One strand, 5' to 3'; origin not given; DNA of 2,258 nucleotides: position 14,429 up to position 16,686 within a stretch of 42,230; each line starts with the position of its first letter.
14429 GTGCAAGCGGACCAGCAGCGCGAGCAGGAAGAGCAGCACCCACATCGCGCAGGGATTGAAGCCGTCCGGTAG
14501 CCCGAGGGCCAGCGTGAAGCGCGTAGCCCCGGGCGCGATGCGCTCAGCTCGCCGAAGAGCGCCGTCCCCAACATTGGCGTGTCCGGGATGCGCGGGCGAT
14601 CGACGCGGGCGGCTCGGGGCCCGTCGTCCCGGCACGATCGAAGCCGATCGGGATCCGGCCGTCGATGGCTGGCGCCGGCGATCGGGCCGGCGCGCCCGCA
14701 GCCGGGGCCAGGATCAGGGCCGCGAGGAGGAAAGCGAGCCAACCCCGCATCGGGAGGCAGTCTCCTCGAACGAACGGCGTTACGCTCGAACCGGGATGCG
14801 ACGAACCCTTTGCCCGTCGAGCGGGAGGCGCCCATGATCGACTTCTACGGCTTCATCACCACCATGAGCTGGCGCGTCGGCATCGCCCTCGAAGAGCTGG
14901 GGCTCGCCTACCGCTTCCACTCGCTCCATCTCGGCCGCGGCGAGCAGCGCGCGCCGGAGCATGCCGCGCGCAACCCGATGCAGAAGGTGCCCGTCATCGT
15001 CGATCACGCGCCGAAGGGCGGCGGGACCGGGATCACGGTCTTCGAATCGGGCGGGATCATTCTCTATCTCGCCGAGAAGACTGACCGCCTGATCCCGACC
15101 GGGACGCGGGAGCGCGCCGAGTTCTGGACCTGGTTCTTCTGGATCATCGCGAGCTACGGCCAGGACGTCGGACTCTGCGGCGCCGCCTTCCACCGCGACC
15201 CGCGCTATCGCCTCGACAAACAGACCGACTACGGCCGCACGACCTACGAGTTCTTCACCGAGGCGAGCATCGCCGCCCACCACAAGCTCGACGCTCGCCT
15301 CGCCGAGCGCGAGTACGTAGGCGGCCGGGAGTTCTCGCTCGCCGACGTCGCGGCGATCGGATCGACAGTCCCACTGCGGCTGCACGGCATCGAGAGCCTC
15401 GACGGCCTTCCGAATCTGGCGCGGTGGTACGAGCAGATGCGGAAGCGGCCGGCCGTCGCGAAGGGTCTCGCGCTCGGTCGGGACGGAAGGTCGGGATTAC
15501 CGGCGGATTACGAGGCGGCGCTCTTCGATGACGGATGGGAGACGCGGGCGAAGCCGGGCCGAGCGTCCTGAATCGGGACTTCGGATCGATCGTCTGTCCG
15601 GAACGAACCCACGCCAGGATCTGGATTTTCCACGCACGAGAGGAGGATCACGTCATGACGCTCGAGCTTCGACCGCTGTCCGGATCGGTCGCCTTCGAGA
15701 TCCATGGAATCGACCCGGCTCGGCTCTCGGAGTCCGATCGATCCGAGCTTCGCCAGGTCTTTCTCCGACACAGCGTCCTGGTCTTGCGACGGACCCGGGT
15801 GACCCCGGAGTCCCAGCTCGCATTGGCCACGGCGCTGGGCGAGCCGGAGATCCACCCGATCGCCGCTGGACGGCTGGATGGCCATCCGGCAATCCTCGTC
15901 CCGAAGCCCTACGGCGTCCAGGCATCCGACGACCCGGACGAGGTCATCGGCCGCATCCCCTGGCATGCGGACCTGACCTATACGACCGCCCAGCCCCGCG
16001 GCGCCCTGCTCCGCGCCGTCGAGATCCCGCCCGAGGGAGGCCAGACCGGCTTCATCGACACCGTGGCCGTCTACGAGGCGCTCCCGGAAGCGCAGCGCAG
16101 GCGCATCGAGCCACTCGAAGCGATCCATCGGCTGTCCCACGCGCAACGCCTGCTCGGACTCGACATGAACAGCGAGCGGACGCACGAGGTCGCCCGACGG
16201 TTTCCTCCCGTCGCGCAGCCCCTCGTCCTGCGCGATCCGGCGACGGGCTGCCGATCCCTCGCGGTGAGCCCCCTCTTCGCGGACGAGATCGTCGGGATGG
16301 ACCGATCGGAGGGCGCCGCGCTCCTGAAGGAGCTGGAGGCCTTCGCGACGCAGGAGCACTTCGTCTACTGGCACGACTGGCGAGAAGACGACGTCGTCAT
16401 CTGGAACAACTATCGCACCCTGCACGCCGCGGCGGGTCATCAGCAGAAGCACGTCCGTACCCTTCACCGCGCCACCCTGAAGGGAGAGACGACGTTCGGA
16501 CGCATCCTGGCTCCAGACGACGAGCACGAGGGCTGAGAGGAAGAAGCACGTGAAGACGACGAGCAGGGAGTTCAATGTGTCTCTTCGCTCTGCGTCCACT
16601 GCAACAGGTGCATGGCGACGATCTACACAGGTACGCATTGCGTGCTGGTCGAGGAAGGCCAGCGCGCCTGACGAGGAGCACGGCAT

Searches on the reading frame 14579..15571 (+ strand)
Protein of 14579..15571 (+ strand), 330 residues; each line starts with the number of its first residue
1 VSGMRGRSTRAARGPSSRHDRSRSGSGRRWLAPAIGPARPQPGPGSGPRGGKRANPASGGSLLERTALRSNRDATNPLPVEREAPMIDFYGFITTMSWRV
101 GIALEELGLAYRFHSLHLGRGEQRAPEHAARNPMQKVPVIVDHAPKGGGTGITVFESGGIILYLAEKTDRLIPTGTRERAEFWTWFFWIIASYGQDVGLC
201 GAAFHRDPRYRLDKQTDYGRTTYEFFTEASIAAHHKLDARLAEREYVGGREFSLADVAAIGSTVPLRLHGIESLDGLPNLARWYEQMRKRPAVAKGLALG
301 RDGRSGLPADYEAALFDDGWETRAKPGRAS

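Call 83: search_protein_families(library=pfam, proteins=[window:14579-15571:+], max_evalue=0.00001)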
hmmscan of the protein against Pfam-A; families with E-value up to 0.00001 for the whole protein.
window:14579-15571:+ (330 aa): 4 families
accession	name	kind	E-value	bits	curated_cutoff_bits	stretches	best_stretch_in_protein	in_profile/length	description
PF02798.26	GST_N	-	1.9e-11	44.6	20.9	1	89-166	5-76/76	Glutathione S-transferase, N-terminal domain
PF13409.12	GST_N_2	-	2.4e-09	38.1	25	1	97-166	5-69/70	Glutathione S-transferase, N-terminal domain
PF13417.12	GST_N_3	-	7.5e-08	33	22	1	97-168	10-71/75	Glutathione S-transferase, N-terminal domain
PF00043.30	GST_C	-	8.5e-06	26.4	20.7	0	237-291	38-93/93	Glutathione S-transferase, C-terminal domain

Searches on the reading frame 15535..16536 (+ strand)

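Call 83: search_protein_families(library=pfam, proteins=[window:15535-16536:+], max_evalue=0.00001)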
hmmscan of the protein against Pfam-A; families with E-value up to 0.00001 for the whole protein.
window:15535-16536:+ (333 aa): 1 family
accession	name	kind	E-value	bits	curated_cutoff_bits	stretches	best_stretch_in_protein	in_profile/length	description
PF02668.22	TauD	-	8.1e-57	193.6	27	1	45-314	2-267/267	Taurine catabolism dioxygenase TauD, TfdA family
